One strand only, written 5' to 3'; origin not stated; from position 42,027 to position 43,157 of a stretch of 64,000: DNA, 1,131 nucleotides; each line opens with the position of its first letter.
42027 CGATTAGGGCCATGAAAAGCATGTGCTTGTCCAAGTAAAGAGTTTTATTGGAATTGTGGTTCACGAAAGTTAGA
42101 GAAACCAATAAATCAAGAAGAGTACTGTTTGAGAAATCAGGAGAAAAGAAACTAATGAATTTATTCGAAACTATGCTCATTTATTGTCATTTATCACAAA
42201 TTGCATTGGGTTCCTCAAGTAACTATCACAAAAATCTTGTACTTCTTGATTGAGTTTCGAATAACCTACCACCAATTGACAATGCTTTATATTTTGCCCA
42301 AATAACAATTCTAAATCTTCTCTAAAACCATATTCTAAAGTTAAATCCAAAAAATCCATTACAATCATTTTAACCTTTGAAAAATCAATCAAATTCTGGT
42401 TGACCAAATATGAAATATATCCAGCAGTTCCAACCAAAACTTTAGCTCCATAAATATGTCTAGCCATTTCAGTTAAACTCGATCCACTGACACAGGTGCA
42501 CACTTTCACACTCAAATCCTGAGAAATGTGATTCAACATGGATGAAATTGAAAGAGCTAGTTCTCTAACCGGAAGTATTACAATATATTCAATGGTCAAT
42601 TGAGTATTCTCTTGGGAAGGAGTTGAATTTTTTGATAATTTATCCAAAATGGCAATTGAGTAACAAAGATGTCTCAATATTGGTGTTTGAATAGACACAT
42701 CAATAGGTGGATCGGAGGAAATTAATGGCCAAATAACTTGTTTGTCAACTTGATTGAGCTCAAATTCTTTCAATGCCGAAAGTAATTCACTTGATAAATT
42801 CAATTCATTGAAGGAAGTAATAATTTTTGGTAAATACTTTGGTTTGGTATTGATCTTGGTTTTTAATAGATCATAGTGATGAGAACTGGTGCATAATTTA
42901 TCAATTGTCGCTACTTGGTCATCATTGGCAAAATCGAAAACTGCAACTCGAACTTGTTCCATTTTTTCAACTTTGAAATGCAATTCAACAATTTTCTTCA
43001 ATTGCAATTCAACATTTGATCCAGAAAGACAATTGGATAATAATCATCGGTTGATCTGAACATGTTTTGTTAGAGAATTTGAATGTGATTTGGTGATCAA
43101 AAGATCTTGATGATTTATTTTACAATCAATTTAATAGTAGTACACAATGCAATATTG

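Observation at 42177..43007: Stand-alone degenerate DEAD-box RecA1-like domain (no Walker A, DEAD replaced by DFLD)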

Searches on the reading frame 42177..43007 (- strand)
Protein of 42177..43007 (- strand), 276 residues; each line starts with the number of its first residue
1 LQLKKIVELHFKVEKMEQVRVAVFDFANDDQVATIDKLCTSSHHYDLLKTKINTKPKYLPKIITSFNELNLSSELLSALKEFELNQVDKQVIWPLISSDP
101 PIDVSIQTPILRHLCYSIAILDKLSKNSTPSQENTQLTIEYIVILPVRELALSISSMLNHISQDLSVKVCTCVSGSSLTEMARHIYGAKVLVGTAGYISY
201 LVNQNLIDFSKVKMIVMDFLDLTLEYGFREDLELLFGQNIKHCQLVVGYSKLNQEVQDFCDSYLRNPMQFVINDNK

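Call 4: search_protein_families(library=pfam, proteins=[window:42177-43007:-], max_evalue=10)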
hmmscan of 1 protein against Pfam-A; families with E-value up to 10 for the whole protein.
window:42177-43007:- (276 aa): 1 family
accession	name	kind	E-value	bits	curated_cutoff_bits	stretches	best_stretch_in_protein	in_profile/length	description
PF00270.35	DEAD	-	6.6e-15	55.7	26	1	114-239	29-145/167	DEAD/DEAH box helicase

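Call 5: search_solved_structures(query=window:42177-42962:-, max_evalue=1, show_alignments=3)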
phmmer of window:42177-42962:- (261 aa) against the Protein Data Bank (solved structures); distinct sequences matched with E-value up to 1: 127 (the best 60 are shown).
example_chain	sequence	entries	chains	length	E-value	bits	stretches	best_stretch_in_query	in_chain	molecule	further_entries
1qva_A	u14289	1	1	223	1.9e-15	60.5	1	45-256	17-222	INITIATION FACTOR 4A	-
1qde_A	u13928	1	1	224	1.9e-15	60.5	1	45-258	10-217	TRANSLATION INITIATION FACTOR 4A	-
2vso_A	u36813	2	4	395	7e-15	58.6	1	45-258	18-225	ATP-DEPENDENT RNA HELICASE EIF4A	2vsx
1fuu_A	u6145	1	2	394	7.1e-15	58.6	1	45-258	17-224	YEAST INITIATION FACTOR 4A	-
1hv8_A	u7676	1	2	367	8.2e-13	51.9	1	50-249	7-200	PUTATIVE ATP-DEPENDENT RNA HELICASE MJ0669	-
5zbz_A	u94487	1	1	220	1.5e-11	47.7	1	46-257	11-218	Eukaryotic initiation factor 4A-I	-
2g9n_A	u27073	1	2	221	1.5e-11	47.7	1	46-257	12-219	Eukaryotic initiation factor 4A-I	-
7ddx_B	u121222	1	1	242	2e-11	47.3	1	46-257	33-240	Eukaryotic initiation factor 4A-I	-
2gxq_A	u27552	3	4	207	2.8e-11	46.9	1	98-254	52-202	heat resistant RNA dependent ATPase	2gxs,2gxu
3mwj_A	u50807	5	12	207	2.8e-11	46.8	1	98-254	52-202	Heat resistant RNA dependent ATPase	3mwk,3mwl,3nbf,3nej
7ppz_B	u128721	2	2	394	4.8e-11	46.1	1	46-258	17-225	Eukaryotic initiation factor 4A-I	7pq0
9dts_A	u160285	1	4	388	5.7e-11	45.8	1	46-258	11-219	Eukaryotic initiation factor 4A-I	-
2zu6_A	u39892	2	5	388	5.8e-11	45.8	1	46-258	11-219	Eukaryotic initiation factor 4A-I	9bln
6xki_A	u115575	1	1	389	5.8e-11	45.8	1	46-258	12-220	Eukaryotic initiation factor 4A-I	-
5zc9_A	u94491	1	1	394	5.9e-11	45.8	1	46-258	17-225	Eukaryotic initiation factor 4A-I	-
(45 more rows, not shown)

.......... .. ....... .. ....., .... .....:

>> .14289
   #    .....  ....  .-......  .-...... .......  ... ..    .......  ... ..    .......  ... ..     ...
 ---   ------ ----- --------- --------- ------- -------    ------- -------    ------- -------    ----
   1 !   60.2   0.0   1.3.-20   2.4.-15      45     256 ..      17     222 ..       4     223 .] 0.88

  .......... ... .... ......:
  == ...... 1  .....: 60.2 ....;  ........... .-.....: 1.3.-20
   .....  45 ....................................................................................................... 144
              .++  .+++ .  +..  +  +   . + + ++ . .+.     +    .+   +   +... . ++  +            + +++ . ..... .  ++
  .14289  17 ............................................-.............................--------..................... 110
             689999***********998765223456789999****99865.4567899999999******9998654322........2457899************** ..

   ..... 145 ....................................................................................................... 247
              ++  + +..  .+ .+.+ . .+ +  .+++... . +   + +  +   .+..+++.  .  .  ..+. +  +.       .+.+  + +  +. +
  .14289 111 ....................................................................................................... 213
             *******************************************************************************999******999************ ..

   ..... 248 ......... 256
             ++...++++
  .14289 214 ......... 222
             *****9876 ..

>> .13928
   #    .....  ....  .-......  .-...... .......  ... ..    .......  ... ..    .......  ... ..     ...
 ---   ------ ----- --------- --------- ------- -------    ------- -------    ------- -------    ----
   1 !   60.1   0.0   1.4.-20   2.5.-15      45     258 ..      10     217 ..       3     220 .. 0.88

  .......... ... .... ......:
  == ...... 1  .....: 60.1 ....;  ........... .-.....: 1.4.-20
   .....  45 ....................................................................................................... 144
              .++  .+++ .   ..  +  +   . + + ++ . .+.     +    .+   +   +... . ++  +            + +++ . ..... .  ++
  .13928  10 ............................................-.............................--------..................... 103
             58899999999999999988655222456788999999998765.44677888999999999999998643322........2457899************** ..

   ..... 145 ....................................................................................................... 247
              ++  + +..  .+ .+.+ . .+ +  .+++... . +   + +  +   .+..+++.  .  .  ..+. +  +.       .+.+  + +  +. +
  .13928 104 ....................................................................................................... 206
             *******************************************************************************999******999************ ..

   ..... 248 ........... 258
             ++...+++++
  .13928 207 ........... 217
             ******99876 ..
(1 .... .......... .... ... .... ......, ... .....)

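Call 7: find_homologous_proteins(query=window:42177-42962:-, max_evalue=0.001)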
Query window:42177-42962:- (261 aa): 1 proteins with E <= 0.001 among 485 candidates.
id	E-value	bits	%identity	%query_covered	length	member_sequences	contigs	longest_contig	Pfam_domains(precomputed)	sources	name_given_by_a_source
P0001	1.5e-166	570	100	100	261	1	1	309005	PF00270.36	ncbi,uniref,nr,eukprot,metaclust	ncbi:predicted protein [Naegleria gruberi]|uniref:ATP-dependent RNA helicase n=1 Tax=Naegleria grube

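Call 10: find_encoding_contigs(protein=P0001, flank=10000, max_places=4)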
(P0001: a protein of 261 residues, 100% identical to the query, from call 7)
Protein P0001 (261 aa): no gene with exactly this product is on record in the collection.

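Call 15: search_protein_representatives(protein=window:42177-42962:-)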
Query: 261 residues. Proteins with E-value up to 0.001 (for the whole library): 4930; up to 1e-10: 96; up to 1e-30: 1. The best 150 are listed.
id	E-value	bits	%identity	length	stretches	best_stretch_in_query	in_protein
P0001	4.8e-167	569.9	100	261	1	1-261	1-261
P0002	6.3e-19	85.0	21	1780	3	44-256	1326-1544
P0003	1.4e-17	80.6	23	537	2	50-254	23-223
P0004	1.7e-15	73.8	30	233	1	38-256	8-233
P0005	1.7e-14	70.5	28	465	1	50-254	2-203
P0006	2.1e-14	70.2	32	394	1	107-251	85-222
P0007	2.2e-14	70.1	30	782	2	124-218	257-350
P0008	2.3e-14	70.1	30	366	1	123-258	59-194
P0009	4.7e-14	69.1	33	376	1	49-257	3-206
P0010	6.0e-14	68.7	30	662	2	125-236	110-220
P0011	9.3e-14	68.1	30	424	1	49-258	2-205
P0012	1.1e-13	67.9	27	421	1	49-258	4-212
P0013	1.2e-13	67.8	27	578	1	49-260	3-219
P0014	1.2e-13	67.8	27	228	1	44-257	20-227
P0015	3.3e-13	66.3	29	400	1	52-257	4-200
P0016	3.8e-13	66.1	27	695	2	125-256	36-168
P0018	5.5e-13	65.6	22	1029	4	121-200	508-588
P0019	8.3e-13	65.0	29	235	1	38-249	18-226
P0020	1.2e-12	64.5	27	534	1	41-258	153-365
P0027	2.9e-12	63.2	28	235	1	68-256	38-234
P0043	1.2e-11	61.2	28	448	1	122-259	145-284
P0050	1.4e-11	61.0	30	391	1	49-257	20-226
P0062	2.8e-11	60.0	27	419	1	44-259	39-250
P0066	3.5e-11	59.7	27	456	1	48-258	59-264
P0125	3.1e-10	56.5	29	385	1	46-257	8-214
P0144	5.4e-10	55.8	27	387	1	45-253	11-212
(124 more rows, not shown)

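Call 18: list_cluster_members(proteins=[P0004, P0014, P0019, P0027, P0003, P0007, P0010, P0018, P0016, P0043])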
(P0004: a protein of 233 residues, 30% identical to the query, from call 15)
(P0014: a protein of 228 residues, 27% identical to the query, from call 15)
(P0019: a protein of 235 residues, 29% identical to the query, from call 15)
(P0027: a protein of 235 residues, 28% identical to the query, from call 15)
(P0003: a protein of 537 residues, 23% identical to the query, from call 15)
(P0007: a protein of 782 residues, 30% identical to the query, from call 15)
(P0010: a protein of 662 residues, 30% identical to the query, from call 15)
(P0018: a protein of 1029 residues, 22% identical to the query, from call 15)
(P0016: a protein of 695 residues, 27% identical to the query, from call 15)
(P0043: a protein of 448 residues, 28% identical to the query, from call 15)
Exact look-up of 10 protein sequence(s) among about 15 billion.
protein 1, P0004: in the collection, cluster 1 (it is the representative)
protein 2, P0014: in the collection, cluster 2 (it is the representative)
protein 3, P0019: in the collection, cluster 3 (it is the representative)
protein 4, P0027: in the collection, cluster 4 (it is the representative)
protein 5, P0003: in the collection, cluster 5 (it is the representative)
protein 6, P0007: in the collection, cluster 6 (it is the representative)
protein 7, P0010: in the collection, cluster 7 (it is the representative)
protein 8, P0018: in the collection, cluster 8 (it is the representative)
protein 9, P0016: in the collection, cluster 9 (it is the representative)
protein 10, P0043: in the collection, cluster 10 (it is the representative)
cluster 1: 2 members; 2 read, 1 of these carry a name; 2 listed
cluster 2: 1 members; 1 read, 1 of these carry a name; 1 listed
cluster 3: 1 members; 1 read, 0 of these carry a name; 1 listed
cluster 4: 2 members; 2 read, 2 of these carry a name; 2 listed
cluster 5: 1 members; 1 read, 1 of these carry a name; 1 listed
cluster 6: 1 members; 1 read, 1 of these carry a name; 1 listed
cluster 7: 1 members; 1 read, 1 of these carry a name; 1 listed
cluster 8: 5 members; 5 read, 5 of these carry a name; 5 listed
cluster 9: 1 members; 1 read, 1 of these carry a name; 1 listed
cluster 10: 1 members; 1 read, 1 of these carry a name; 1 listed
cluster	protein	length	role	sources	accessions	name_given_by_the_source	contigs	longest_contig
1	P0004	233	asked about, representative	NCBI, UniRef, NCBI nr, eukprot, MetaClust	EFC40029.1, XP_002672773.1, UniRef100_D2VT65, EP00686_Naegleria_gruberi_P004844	predicted protein [Naegleria gruberi] | ATP-dependent RNA helicase n=1 Tax=Naegleria gruberi TaxID=5762 RepID=D2VT65_NAEGR | uncharacterized protein NAEGRDRAFT_72190 [Naegleria gruberi]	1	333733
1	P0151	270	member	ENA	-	-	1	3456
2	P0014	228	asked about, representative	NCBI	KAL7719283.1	RNA helicase [Entamoeba marina]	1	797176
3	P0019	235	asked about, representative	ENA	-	-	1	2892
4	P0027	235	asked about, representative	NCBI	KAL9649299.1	hypothetical protein ABK040_014602 [Willaertia magna]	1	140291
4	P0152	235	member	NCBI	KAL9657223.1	hypothetical protein ABK040_011445 [Willaertia magna]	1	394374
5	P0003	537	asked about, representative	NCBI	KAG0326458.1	translation initiation factor eIF4A, partial [Dissophora globulifera]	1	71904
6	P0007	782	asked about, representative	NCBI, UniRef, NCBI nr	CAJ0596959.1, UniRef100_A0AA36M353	unnamed protein product [Cylicocyclus nassatus] | Helicase ATP-binding domain-containing protein n=1 Tax=Cylicocyclus nassatus TaxID=53992 ...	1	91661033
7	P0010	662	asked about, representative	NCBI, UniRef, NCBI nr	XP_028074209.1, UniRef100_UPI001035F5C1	eukaryotic initiation factor 4A-15-like isoform X2 [Camellia sinensis] | eukaryotic initiation factor 4A-15-like isoform X2 n=2 Tax=Camellia sinensis TaxID=4442 ...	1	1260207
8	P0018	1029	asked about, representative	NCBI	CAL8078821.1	unnamed protein product [Calicophoron daubneyi]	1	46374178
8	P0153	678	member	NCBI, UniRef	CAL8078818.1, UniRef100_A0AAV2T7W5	unnamed protein product [Calicophoron daubneyi] | ATP-dependent RNA helicase n=1 Tax=Calicophoron daubneyi TaxID=300641 ...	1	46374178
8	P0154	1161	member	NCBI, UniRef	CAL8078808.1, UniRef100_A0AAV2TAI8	unnamed protein product [Calicophoron daubneyi] | RNA helicase n=2 Tax=Calicophoron daubneyi TaxID=300641 RepID=A0AAV2TAI8_CALDB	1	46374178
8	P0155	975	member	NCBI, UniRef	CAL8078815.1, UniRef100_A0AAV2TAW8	unnamed protein product [Calicophoron daubneyi] | RNA helicase n=1 Tax=Calicophoron daubneyi TaxID=300641 RepID=A0AAV2TAW8_CALDB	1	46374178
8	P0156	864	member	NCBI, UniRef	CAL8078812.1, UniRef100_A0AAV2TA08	unnamed protein product [Calicophoron daubneyi] | RNA helicase n=1 Tax=Calicophoron daubneyi TaxID=300641 RepID=A0AAV2TA08_CALDB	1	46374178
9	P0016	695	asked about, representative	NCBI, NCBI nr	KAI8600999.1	P-loop containing nucleoside triphosphate hydrolase protein [Dissophora ornata]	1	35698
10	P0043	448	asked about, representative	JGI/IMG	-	superfamily II DNA/RNA helicase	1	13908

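Call 22: find_homologous_proteins(query=A2, max_evalue=1e-10)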
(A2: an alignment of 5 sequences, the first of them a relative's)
Query A2 (5 sequences) (261 aa, profile of the alignment): 15 proteins with E <= 1e-10 among 8000 candidates.
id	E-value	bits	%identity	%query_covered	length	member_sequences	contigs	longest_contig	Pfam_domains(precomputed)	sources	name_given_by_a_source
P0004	3.7e-113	395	28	83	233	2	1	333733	PF00270.36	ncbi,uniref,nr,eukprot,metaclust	ncbi:predicted protein [Naegleria gruberi]|uniref:ATP-dependent RNA helicase n=1 Tax=Naegleria grube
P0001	1.6e-95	337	100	100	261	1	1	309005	PF00270.36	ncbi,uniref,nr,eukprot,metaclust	ncbi:predicted protein [Naegleria gruberi]|uniref:ATP-dependent RNA helicase n=1 Tax=Naegleria grube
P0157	1.0e-32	132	22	52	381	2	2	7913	PF00270.36,PF00271.38,PF04851.22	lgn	-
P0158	4.8e-28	116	26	81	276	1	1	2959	PF00270.36,PF04851.22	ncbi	-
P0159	3.1e-27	114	21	79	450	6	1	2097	PF00270.36,PF03880.22,PF00271.38,PF04851.22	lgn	-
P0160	1.6e-23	102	23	79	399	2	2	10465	PF00270.36,PF00271.38,PF04851.22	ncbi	ncbi:MAG: DEAD/DEAH box helicase [Bacteroidales bacterium]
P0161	6.6e-23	100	29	66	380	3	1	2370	PF00270.36,PF00271.38,PF04851.22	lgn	-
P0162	6.6e-23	100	29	66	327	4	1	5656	PF00270.36,PF00271.38,PF04851.22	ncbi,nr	ncbi:DEAD/DEAH box helicase, partial [Flavobacteriales bacterium]|nr:DEAD/DEAH box helicase [Flavoba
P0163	1.3e-22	99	30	66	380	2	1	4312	PF00270.36,PF00271.38,PF04851.22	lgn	-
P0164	2.2e-22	98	26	66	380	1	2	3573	PF00270.36,PF21090.4,PF00271.38,PF04851.22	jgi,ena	jgi:ATP-dependent RNA helicase RhlE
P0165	6.8e-22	96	23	73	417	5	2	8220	PF00270.36,PF00271.38,PF04851.22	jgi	jgi:ATP-dependent RNA helicase RhlB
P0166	5.2e-21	93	30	66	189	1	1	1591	PF00270.36,PF04851.22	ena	-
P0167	5.5e-21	93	22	81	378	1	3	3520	PF00270.36,PF00271.38,PF04851.22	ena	-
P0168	2.0e-20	91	22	81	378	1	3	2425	PF00270.36,PF00271.38,PF04851.22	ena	-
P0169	2.1e-15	75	25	44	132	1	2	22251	PF00270.36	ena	-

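Call 24: list_cluster_members(proteins=[P0001, P0158, P0157, P0169, P0050, P0062, P0125, P0144, P0066, P0020])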
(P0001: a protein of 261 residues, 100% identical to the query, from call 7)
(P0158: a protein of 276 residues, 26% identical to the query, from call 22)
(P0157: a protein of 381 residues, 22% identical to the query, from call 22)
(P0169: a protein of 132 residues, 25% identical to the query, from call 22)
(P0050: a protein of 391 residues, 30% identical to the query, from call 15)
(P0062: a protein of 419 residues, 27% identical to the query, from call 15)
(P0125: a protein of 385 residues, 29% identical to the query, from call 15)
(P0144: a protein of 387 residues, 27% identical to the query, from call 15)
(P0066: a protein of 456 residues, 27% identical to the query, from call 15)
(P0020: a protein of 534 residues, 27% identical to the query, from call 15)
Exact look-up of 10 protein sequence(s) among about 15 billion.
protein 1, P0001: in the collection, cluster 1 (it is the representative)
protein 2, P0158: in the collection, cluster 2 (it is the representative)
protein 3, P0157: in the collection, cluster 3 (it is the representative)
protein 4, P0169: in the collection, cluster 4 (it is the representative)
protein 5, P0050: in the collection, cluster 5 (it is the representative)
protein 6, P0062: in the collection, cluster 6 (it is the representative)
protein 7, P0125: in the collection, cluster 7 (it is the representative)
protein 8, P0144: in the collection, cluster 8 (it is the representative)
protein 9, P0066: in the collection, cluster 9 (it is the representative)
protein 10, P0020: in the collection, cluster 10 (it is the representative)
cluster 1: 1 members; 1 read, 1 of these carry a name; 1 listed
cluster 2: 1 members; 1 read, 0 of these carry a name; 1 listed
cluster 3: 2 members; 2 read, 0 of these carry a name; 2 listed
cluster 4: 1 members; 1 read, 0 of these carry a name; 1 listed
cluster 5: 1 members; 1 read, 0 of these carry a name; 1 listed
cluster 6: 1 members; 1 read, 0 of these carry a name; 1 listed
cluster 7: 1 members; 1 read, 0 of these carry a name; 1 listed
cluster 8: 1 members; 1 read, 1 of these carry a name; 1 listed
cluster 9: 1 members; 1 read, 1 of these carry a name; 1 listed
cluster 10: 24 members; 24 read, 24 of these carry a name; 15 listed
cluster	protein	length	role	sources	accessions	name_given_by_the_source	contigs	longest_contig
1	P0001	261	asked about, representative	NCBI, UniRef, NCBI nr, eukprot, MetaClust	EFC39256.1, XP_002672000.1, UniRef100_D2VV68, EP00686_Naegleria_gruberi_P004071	predicted protein [Naegleria gruberi] | ATP-dependent RNA helicase n=1 Tax=Naegleria gruberi TaxID=5762 RepID=D2VV68_NAEGR | uncharacterized protein NAEGRDRAFT_72909 [Naegleria gruberi]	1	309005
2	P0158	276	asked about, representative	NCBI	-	-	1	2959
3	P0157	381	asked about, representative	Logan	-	-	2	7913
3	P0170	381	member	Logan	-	-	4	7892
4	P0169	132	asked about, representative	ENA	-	-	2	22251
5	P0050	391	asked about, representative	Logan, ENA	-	-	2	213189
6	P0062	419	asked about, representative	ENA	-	-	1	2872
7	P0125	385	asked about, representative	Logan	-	-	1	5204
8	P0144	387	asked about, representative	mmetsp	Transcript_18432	Transcript_18432/g.20492 ORF Transcript_18432/g.20492 Transcript_18432/m.20492 ...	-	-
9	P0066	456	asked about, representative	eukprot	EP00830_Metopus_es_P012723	TRINITY_DN2908_c0_g1_i1.p1 TRINITY_DN2908_c0_g1~~TRINITY_DN2908_c0_g1_i1.p1 ORF ...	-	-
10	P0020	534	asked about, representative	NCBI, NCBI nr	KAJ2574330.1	translation initiation factor eIF4A [Coemansia sp. RSA 1807]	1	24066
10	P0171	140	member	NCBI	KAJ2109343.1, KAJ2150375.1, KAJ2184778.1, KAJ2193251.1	hypothetical protein GGF48_005756 [Coemansia sp. RSA 921]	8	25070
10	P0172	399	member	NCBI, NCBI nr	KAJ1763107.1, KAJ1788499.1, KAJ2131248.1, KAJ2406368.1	translation initiation factor eIF4A [Coemansia sp. RSA 2167] | translation initiation factor eIF4A [Coemansia sp. RSA 1591]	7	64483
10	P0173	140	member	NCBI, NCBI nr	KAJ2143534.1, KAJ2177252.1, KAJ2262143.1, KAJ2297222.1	hypothetical protein IW139_002947 [Coemansia sp. RSA 353] | hypothetical protein IW142_003658 [Coemansia sp. RSA 564]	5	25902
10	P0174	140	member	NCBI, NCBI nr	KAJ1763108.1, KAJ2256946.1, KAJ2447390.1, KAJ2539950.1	hypothetical protein LPJ58_000169 [Coemansia sp. RSA 1591]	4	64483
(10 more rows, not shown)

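Call 26: find_encoding_contigs(protein=P0004, flank=6000, max_places=4)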
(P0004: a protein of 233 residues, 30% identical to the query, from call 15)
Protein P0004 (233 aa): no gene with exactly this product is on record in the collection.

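Call 27: find_encoding_contigs(protein=P0151, flank=5000, max_places=4)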
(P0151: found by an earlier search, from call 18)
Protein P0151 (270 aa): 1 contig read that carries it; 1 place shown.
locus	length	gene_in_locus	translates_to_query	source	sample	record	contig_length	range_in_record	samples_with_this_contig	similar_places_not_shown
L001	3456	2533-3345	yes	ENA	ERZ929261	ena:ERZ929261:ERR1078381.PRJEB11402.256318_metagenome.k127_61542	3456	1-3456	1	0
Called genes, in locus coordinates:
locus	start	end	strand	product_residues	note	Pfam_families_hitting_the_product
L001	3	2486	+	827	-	?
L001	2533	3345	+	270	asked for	PF00270:DEAD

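Call 28: find_encoding_contigs(protein=P0027, flank=5000, max_places=4)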
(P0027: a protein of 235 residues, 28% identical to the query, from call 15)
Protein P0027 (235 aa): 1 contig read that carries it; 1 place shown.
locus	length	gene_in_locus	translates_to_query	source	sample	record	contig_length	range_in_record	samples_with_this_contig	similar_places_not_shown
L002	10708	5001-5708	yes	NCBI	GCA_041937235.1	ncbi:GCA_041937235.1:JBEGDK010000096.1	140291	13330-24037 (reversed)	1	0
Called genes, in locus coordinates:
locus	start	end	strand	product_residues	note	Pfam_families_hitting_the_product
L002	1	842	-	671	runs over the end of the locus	PF05383:La, PF26088:RRM_LARP4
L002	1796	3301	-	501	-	-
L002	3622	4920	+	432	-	PF01358:PARP_regulatory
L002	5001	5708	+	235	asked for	PF00270:DEAD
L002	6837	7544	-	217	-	-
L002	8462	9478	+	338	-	PF08239:SH3_3 (weak), PF00182:Glyco_hydro_19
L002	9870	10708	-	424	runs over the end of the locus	PF04564:U-box, PF11789:zf-Nse (weak)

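Call 29: find_encoding_contigs(protein=P0019, flank=5000, max_places=4)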
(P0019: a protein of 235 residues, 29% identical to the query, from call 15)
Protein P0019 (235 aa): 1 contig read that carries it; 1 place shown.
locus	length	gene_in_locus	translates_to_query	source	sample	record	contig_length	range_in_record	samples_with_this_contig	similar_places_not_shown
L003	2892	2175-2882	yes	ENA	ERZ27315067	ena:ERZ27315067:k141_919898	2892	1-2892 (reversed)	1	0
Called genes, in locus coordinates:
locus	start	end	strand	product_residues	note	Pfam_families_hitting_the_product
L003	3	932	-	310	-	?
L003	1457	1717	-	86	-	PF10557:Cullin_Nedd8 (weak)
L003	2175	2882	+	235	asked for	PF00270:DEAD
